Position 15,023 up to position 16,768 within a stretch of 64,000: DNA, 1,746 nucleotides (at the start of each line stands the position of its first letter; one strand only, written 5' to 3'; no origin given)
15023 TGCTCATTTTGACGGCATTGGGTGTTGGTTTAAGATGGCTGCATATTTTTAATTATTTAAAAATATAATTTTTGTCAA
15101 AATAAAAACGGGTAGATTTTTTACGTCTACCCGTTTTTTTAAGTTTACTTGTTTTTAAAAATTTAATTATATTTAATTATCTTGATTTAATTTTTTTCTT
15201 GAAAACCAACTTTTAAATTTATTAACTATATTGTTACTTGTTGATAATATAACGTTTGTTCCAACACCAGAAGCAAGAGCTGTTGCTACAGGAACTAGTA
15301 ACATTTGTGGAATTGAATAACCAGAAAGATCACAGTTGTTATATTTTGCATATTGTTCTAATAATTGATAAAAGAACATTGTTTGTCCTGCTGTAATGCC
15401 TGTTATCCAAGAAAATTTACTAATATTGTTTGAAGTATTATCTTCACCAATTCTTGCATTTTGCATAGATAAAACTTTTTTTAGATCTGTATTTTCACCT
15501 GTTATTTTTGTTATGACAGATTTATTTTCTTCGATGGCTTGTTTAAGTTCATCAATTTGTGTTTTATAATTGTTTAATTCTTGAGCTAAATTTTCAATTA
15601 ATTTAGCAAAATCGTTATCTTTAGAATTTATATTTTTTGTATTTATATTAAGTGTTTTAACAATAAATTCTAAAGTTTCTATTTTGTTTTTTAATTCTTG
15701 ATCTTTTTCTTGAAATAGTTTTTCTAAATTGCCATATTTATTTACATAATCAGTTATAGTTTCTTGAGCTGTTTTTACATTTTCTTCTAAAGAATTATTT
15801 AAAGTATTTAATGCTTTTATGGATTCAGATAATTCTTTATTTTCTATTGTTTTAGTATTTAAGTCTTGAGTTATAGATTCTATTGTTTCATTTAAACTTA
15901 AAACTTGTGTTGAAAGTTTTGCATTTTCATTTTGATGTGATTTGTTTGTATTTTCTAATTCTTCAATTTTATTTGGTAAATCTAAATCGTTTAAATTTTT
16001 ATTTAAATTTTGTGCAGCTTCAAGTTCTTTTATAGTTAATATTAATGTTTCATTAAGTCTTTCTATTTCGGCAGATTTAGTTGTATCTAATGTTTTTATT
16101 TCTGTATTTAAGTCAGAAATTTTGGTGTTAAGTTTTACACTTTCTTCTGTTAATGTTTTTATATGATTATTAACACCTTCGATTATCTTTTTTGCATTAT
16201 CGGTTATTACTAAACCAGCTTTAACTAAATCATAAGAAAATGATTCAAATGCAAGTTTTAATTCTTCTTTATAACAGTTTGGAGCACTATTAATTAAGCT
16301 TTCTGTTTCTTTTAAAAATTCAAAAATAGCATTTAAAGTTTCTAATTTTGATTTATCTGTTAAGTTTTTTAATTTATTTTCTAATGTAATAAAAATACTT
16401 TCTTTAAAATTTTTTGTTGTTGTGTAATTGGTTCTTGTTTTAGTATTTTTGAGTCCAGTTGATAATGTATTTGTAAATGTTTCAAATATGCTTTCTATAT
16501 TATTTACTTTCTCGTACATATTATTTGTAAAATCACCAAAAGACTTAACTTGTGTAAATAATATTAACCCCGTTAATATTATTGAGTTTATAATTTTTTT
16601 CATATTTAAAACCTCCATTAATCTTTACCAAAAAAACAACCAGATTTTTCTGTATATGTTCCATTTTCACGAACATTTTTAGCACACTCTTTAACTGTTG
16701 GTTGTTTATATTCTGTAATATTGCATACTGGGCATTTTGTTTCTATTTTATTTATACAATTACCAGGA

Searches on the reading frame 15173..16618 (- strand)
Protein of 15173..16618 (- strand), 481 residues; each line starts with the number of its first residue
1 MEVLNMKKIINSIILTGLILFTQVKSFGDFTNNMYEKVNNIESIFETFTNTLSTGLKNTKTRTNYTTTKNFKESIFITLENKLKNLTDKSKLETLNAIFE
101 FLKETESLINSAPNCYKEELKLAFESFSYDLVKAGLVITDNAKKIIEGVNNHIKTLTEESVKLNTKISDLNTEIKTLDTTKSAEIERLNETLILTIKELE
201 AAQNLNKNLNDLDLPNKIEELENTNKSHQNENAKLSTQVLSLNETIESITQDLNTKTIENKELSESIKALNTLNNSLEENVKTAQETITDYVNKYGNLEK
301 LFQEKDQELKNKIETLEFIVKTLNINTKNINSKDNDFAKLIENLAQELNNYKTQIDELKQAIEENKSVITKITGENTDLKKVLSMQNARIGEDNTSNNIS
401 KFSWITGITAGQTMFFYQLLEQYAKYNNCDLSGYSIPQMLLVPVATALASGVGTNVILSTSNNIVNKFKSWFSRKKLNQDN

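Call 55: search_protein_families(library=pfam, proteins=[window:15173-16618:-], max_evalue=0.01)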
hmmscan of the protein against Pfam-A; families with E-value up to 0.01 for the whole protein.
window:15173-16618:- (481 aa): 2 families
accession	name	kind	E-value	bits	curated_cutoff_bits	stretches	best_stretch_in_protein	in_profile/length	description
PF08614.16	ATG16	-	0.0031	18.1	33.7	0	202-316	38-153/200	Autophagy protein 16 (ATG16)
PF06785.16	UPF0242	-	0.0036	17.8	33.5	0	271-379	78-176/194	Uncharacterised protein family (UPF0242) N-terminus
